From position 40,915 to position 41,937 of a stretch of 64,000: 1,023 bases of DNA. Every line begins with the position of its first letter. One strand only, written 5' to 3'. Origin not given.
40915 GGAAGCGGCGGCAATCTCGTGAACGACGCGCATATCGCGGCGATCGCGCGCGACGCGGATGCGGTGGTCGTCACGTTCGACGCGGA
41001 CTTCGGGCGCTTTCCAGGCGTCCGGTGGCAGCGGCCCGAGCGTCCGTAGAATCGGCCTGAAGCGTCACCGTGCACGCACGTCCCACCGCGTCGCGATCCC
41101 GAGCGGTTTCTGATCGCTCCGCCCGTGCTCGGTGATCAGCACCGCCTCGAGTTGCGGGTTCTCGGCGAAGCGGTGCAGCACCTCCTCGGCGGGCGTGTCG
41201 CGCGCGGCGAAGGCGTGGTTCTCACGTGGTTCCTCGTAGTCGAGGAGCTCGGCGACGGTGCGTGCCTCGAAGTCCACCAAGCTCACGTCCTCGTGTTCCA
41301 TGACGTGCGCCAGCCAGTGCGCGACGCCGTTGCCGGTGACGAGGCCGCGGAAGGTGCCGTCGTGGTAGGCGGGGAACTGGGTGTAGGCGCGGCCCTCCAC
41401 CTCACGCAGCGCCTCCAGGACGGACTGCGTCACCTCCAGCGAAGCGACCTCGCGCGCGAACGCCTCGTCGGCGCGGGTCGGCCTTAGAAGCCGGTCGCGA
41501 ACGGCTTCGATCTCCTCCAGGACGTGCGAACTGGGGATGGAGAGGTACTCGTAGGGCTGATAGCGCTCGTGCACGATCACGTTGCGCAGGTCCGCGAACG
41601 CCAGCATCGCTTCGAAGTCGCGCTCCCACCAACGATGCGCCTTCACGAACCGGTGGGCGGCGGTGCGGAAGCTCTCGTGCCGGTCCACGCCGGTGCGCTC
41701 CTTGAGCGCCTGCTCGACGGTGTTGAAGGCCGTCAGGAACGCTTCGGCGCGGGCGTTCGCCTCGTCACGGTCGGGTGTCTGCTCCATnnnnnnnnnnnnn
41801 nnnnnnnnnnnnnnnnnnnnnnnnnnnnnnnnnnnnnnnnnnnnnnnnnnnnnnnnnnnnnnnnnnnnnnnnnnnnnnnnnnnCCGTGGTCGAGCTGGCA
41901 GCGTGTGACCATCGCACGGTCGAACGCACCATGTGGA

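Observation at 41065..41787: HEPN-like (R-x4-H) domain fused to a CBS pair inside a toxin-antitoxin cluster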

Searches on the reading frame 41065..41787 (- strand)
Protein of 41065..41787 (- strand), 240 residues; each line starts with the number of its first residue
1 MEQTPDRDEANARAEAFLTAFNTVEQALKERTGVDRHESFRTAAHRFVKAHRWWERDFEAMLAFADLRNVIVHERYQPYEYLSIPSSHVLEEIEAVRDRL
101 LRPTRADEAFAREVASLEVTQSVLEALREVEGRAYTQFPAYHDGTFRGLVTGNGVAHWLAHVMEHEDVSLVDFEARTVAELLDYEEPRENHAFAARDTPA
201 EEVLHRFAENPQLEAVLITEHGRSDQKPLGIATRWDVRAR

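Call 3: search_protein_families(library=pfam, proteins=[window:41065-41787:-], max_evalue=0.1)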
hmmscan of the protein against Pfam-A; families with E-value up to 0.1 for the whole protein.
window:41065-41787:- (240 aa): 1 family
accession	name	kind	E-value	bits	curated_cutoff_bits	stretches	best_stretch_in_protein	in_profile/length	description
PF00571.33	CBS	-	3.6e-07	30.8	24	1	192-238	10-52/57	CBS domain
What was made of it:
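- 41068..41280 (-): CBS motif 2, about residues 170-240, with the full ribose-binding signature G230-x-x-T233-x-x-D236. Pfam CBS at residues 192-238 in call 3.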

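Call 4: search_protein_families(library=ncbifam, proteins=[window:41065-41787:-], max_evalue=1)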
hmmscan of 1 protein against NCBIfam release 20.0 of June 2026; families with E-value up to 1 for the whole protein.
window:41065-41787:- (240 aa): 2 families
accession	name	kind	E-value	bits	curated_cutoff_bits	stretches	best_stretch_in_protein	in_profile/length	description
NF011443.0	PRK14869.1-5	equivalog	0.035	12.5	335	1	60-183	21-149/546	putative manganese-dependent inorganic diphosphatase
NF003344.0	PRK04358.1-5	equivalog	0.14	11.5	241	1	81-129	78-128/194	hypothetical protein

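Call 5: search_solved_structures(query=window:41065-41787:-, max_evalue=10, show_alignments=3)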
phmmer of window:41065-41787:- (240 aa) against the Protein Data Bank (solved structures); distinct sequences matched with E-value up to 10: 5.
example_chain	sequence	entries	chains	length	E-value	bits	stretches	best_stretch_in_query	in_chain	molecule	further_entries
9znf_5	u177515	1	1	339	0.003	20.5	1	105-160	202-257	CBS domain-containing protein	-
9i5t_1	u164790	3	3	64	0.42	13.5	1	163-216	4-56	Large ribosomal subunit protein uL29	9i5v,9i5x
4mt5_A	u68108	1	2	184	1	12.2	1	119-190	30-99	Mucus binding proteinn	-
9l96_a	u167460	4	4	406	1.1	12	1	90-151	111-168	CBS domain-containing protein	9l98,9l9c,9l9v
4rye_A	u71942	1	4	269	1.5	11.6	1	114-177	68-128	D-alanyl-D-alanine carboxypeptidase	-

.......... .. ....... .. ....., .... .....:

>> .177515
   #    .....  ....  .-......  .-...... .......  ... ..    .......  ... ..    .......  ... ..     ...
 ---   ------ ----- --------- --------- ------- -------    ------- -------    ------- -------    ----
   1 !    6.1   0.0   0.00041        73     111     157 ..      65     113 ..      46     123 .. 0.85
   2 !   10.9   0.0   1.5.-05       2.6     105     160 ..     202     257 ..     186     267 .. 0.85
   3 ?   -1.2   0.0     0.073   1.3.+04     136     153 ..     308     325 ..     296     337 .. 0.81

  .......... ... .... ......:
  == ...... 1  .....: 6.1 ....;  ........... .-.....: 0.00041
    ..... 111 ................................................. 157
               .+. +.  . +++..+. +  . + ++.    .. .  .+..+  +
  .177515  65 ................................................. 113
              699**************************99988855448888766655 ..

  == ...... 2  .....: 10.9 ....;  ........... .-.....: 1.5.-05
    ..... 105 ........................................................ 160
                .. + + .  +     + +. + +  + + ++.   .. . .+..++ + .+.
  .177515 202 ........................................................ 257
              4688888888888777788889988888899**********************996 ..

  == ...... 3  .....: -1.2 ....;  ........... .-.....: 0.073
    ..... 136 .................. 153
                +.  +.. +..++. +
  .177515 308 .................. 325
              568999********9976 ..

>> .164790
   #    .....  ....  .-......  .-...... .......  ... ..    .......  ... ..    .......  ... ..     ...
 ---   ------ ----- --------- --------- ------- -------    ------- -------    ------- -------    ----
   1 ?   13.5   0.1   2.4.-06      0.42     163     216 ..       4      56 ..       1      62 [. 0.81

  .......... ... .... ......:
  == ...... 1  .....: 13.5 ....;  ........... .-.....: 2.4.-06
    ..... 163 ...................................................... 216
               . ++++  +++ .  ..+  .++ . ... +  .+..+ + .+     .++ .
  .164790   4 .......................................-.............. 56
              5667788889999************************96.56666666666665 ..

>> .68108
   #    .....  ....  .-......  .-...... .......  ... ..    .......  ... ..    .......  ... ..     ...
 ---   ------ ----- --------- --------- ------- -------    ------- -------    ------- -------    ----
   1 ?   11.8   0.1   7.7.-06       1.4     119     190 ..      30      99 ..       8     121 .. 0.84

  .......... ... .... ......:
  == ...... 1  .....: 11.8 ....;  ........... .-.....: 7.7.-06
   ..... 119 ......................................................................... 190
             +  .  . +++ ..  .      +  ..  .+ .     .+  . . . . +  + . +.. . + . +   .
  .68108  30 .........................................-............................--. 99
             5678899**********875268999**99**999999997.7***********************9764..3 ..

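Call 6: find_homologous_proteins(query=window:41065-41787:-, max_evalue=0.001)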
Query window:41065-41787:- (240 aa): 42 proteins with E <= 0.001 among 1133 candidates.
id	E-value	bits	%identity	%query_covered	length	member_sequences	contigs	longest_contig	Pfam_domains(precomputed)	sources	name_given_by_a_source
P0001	4.2e-140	483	91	100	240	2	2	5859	PF00571.34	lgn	-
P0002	1.1e-80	289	56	100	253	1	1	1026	PF00571.34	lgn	-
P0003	8.7e-78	279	57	98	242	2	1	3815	PF00571.34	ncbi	-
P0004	3.8e-76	274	57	100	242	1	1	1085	-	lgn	-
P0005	2.0e-75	271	56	100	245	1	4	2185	PF00571.34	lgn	-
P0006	5.5e-75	270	55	100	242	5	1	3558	PF00571.34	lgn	-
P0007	8.4e-75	269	58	94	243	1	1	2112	-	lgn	-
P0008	1.9e-72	262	54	94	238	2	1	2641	PF00571.34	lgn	-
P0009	3.1e-70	254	54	94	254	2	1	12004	PF00571.34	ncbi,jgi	-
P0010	4.1e-68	247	53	94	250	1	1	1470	PF00571.34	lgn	-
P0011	4.1e-68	247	54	94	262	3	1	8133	PF00571.34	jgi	-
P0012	3.5e-67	244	53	94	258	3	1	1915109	PF00571.34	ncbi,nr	ncbi:MAG: CBS domain-containing protein [Trueperaceae bacterium]|nr:CBS domain-containing protein [T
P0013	5.7e-67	244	53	94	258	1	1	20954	PF00571.34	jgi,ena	-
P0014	7.5e-67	243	52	94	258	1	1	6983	PF00571.34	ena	-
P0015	1.0e-66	243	53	94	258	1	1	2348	PF00571.34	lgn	-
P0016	1.1e-66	243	54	94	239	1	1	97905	PF00571.34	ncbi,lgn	ncbi:MAG: CBS domain-containing protein [Trueperaceae bacterium]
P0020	2.9e-63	232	51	94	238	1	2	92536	PF00571.34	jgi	jgi:predicted transcriptional regulator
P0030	7.9e-50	188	44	97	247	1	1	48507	PF00571.34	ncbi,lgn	-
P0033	8.0e-40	155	36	97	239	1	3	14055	PF00571.34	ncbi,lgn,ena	-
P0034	3.7e-35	140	38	83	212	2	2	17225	PF00571.34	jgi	jgi:predicted transcriptional regulator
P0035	1.6e-34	138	35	96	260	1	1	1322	PF00571.34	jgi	jgi:predicted transcriptional regulator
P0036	2.1e-33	134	38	93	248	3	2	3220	PF00571.34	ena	-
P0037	8.0e-27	112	32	92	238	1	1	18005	PF00571.34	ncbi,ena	-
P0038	1.4e-25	108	32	92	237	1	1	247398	PF00571.34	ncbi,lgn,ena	-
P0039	2.7e-24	104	33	92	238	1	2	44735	PF00571.34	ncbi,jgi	-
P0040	4.3e-24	103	32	92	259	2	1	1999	PF00571.34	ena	-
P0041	2.2e-19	88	29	95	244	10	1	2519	PF00571.34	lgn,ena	-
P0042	1.5e-13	69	28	95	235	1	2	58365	PF00571.34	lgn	-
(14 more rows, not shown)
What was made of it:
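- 41065..41787 (-): Whole gene: 240-aa HEPN-CBS protein, with the stop codon at 41065-41067. Full-length homologues in call 6.
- JGI gives this name to several homologues (call 6).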

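Call 8: search_protein_families(library=padloc, proteins=[window:41065-41787:-], max_evalue=1)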
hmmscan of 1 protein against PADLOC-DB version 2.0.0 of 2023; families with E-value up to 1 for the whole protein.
window:41065-41787:- (240 aa): 0 families
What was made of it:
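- Tried and rejected: NCBIfam and PADLOC gave nothing relevant (calls 4, 8).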

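Call 11: search_solved_structures(query=A1, max_evalue=10, show_alignments=2)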
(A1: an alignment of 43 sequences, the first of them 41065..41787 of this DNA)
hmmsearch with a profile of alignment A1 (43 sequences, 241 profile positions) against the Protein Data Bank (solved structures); distinct sequences matched with E-value up to 10: 123 (the best 60 are shown).
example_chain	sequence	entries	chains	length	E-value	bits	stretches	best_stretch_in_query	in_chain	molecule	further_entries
3kh5_A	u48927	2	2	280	8.8e-25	90.7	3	108-235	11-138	protein MJ1225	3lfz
9znf_5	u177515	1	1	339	6.4e-21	78.1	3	98-159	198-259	CBS domain-containing protein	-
9zni_6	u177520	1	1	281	6.3e-16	61.7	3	107-179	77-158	CBS domain-containing protein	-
9sr9_H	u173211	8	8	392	5.1e-14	55.5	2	101-161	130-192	Dehydrogenase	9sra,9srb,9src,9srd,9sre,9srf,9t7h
1xkf_A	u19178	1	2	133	1e-13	54.5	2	101-159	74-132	hypothetical protein RV2626C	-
1y5h_A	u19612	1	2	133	1e-13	54.5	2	101-159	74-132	hypothetical protein RV2626C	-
5awe_A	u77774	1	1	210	5.2e-13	52.2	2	96-154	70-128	Putative acetoin utilization protein, acetoin dehydrogenase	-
5g5r_A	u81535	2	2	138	1.3e-11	47.7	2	106-152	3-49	SITE-2 PROTEASE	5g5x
9zng_7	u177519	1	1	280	2.3e-11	46.8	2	112-171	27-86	CBS domain-containing protein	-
9zni_7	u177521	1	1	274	4.2e-11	45.9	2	112-171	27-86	CBS domain-containing protein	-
4esy_A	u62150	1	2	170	1.1e-10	44.6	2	102-153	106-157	CBS domain containing membrane protein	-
2cu0_A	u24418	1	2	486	2.2e-10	43.6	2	95-153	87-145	Inosine-5'-monophosphate dehydrogenase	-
9l96_a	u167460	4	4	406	2.7e-10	43.3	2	98-147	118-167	CBS domain-containing protein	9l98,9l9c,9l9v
9qs7_A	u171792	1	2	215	4.6e-10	42.5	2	95-167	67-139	Acetoin utilization protein AcuB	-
9s4v_A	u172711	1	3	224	4.8e-10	42.5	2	95-167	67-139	Acetoin utilization protein AcuB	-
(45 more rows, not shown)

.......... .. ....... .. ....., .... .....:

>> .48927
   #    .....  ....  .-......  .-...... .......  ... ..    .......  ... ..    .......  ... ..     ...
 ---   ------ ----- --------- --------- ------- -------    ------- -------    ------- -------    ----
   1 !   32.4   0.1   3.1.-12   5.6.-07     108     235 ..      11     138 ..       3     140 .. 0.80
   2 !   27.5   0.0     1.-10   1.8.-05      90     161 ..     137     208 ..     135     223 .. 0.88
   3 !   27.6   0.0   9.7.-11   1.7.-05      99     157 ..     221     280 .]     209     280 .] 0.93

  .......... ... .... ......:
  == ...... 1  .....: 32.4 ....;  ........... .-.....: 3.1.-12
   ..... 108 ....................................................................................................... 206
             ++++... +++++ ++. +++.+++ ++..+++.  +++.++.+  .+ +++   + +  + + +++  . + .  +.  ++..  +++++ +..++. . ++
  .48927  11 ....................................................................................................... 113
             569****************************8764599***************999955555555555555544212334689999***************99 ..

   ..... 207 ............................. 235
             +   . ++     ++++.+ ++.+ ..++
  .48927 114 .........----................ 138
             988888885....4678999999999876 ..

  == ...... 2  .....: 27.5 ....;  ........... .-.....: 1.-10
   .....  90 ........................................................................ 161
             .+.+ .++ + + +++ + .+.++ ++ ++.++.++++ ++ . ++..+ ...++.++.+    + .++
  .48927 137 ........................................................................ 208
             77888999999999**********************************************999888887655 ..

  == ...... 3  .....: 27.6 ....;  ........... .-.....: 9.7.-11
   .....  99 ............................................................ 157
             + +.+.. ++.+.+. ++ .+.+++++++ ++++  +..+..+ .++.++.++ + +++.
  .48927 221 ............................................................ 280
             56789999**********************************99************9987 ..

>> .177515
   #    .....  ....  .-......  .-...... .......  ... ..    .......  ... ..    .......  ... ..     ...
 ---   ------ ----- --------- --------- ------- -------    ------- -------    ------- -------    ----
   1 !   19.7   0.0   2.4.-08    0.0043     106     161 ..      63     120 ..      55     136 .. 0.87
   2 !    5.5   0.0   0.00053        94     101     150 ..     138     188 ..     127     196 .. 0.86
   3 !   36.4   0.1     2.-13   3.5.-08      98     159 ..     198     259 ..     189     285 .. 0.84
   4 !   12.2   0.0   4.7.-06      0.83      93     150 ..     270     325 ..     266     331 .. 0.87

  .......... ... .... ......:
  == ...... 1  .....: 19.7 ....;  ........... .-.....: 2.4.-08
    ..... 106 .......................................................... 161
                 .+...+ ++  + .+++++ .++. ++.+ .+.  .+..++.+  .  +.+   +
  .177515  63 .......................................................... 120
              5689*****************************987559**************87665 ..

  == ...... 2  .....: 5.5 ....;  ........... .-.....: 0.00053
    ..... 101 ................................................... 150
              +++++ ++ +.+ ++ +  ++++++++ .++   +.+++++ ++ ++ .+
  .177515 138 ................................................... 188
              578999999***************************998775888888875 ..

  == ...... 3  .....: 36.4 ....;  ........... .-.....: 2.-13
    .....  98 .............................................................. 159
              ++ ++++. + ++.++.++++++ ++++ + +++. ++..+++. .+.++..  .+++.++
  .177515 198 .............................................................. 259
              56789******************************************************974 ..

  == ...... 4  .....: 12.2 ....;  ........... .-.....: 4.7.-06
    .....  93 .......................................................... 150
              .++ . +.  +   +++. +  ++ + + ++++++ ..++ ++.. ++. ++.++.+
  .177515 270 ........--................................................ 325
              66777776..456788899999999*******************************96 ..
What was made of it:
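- On CBS pair (Bateman module): The profile aligns positions 108-235 to the first CBS pair of MJ1225, E = 8.8e-25 (call 11).
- Checked: A family profile against PDB hits MJ1225 at 8.8e-25, with profile positions 108-235 aligned to a whole CBS pair (call 11).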

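Call 12: search_protein_families(library=pfam, alignment_id=A1, max_evalue=1)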
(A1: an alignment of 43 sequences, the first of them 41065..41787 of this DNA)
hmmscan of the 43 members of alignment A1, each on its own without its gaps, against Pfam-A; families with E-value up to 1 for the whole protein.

A. member 1, window:41065-41787:- (240 aa): 1 family
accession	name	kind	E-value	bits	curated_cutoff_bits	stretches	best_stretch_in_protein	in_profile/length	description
PF00571.33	CBS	-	3.6e-07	30.8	24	2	192-238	10-52/57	CBS domain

B. families by the number of members that match (of 43 scanned): 22 families
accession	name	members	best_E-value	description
PF00571.33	CBS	43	4.4e-14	CBS domain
PF01934.22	HepT-like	5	0.017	Ribonuclease HepT-like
PF20185.3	DUF6548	2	7.9e-05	Family of unknown function (DUF6548)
PF18739.6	HEPN_Apea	1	0.0023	Apea-like HEPN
PF04803.17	Cor1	1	0.0041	Cor1/Xlr/Xmr conserved region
PF04048.20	Sec8_N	1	0.012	Exocyst complex component Sec8 N-terminal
PF15295.11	CCDC50_N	1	0.023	Coiled-coil domain-containing protein 50 N-terminus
PF12358.13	DUF3644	1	0.029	Domain of unknown function (DUF3644)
PF06008.19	Laminin_I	1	0.029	Laminin Domain I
PF05134.19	T2SSL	1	0.038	Type II secretion system (T2SS), protein L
PF09617.15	Cas_GSU0053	1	0.041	CRISPR-associated protein GSU0053 (Cas_GSU0053)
PF04676.19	CwfJ_C_2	1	0.072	Protein similar to CwfJ C-terminus 2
PF20659.2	MS_C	1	0.097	Malate synthase, C-terminal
PF18735.6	HEPN_RiboL-PSP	1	0.1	RiboL-PSP-HEPN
PF13375.12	RnfC_N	1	0.11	RnfC Barrel sandwich hybrid domain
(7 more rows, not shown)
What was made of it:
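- On CBS pair (Bateman module): All 43 members hit CBS (call 12).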

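Call 14: find_encoding_contigs(protein=P0012, flank=6000, max_places=3)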
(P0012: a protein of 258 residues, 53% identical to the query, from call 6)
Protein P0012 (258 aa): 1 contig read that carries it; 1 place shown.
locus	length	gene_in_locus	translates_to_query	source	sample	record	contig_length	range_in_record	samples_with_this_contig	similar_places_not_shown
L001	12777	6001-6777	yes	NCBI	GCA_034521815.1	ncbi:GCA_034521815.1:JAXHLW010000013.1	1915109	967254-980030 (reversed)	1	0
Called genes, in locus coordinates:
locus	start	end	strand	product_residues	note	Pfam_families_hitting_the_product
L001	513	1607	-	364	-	PF01758:SBF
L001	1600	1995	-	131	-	PF01022:HTH_5, PF12840:HTH_20, PF13412:HTH_24 (faint)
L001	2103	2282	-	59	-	-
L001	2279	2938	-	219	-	-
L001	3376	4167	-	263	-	PF13191:AAA_16 (weak), PF00005:ABC_tran, PF02463:SMC_N (weak), PF13304:AAA_21 (faint)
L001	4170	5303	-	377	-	PF02687:FtsX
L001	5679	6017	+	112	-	-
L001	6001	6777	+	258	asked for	PF00571:CBS (weak)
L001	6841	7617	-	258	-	PF03853:YjeF_N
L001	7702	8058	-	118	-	-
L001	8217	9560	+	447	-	PF04055:Radical_SAM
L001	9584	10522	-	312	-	PF01548:DEDD_Tnp_IS110, PF02371:Transposase_20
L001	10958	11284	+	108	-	PF02627:CMD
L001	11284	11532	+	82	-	PF13192:Thioredoxin_3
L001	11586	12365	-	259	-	PF02585:PIG-L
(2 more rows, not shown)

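Call 15: find_encoding_contigs(protein=P0038, flank=6000, max_places=3)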
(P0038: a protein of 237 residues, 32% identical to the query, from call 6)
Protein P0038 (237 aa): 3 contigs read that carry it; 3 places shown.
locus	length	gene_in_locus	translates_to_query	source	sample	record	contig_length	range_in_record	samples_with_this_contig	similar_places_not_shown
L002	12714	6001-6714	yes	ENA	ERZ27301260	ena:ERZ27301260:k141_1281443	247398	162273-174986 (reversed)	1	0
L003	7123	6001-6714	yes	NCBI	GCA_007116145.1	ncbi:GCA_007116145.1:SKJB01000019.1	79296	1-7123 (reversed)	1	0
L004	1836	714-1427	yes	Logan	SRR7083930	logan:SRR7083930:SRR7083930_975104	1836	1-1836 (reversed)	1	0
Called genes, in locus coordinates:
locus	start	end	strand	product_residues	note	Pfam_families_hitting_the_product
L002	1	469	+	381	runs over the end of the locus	PF22660:RS_preATP-grasp-like, PF02786:CPSase_L_D2 (weak), PF02222:ATP-grasp, PF07478:Dala_Dala_lig_C, PF17769:PurK_C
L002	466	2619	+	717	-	PF01259:SAICAR_synt, PF13230:GATase_4 (weak), PF13522:GATase_6, PF13537:GATase_7, PF00156:Pribosyltran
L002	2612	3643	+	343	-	PF00586:AIRS, PF02769:AIRS_C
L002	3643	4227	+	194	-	PF00551:Formyl_trans_N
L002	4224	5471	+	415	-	PF02844:GARS_N, PF01071:GARS_A, PF02655:ATP-grasp_3 (faint), PF02843:GARS_C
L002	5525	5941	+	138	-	PF00903:Glyoxalase, PF12681:Glyoxalase_2, PF13468:Glyoxalase_3, PF13669:Glyoxalase_4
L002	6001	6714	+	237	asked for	PF00571:CBS (weak)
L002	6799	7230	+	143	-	-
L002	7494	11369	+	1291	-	-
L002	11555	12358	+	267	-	PF00977:His_biosynth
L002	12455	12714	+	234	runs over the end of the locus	PF00005:ABC_tran, PF13304:AAA_21 (faint)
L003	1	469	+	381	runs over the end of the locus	PF22660:RS_preATP-grasp-like, PF02786:CPSase_L_D2 (weak), PF02222:ATP-grasp, PF07478:Dala_Dala_lig_C, PF17769:PurK_C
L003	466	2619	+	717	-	PF01259:SAICAR_synt, PF13230:GATase_4 (weak), PF13522:GATase_6, PF13537:GATase_7, PF00156:Pribosyltran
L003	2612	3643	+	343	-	PF00586:AIRS, PF02769:AIRS_C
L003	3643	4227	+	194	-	PF00551:Formyl_trans_N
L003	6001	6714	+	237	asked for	PF00571:CBS (weak)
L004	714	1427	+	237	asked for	PF00571:CBS (weak)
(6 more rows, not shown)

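Call 16: predict_structure(alignment_id=A1)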
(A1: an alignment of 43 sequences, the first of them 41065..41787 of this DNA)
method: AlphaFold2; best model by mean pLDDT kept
length: 240 residues; sequences in the alignment: 43
mean_pLDDT: 91.1   pTM: 0.83
mean pLDDT of the five models: 91.1, 90.9, 90.7, 90.6, 89.5
residues with pLDDT >= 90: 182; 70-90: 43; 50-70: 13; < 50: 2
segments of 3 or more residues with pLDDT < 50: none
pLDDT, mean of each block of 10 residues (from residue 1): 69 95 98 96 97 95 94 66 88 97 97 94 92 86 94 91 87 94 80 97 96 96 96 91
secondary structure, 60 per line:
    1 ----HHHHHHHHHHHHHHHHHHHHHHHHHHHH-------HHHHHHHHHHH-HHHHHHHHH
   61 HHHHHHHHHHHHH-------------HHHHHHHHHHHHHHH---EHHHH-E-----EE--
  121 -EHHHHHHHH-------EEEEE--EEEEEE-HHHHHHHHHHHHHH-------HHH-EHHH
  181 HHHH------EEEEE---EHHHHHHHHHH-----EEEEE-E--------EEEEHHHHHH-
elements in order: H5-32 H40-50 H52-73 H87-101 H106-109 H123-130 E138-142 E145-150 H152-165 H178-184 E191-195 H200-209 E215-219 E230-233 H234-239

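Call 17: find_encoding_contigs(protein=P0016, flank=5000, max_places=2)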
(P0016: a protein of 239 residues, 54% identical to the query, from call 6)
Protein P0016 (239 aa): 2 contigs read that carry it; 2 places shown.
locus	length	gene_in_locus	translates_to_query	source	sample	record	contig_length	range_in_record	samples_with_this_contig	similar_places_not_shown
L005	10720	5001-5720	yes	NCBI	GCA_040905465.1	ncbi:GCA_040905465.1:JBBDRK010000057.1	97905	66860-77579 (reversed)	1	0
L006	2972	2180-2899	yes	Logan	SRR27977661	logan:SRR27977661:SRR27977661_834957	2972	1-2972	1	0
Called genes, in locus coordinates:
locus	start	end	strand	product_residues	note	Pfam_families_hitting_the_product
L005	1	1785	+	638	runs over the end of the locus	PF13292:DXP_synthase_N, PF02779:Transket_pyr, PF02780:Transketolase_C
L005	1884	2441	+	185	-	-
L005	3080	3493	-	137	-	-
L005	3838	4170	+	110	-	-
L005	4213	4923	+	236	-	PF05891:Methyltransf_PK (faint), PF13489:Methyltransf_23, PF01209:Ubie_methyltran, PF05175:MTS (faint), PF08241:Methyltransf_11, PF08242:Methyltransf_12, PF13649:Methyltransf_25, PF13847:Methyltransf_31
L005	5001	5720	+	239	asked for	PF00571:CBS (weak)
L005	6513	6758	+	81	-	PF12728:HTH_17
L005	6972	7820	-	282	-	PF02540:NAD_synthase, PF06508:QueC (faint)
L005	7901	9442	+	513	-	PF02749:QRPTase_N (faint), PF17767:NAPRTase_N, PF17956:NAPRTase_C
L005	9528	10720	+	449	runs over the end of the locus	PF07690:MFS_1, PF00083:Sugar_tr, PF07690:MFS_1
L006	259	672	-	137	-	-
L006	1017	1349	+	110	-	-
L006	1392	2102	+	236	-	PF05891:Methyltransf_PK (faint), PF13489:Methyltransf_23, PF01209:Ubie_methyltran, PF05175:MTS (faint), PF08241:Methyltransf_11, PF08242:Methyltransf_12, PF13649:Methyltransf_25, PF13847:Methyltransf_31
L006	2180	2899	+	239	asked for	PF00571:CBS (weak)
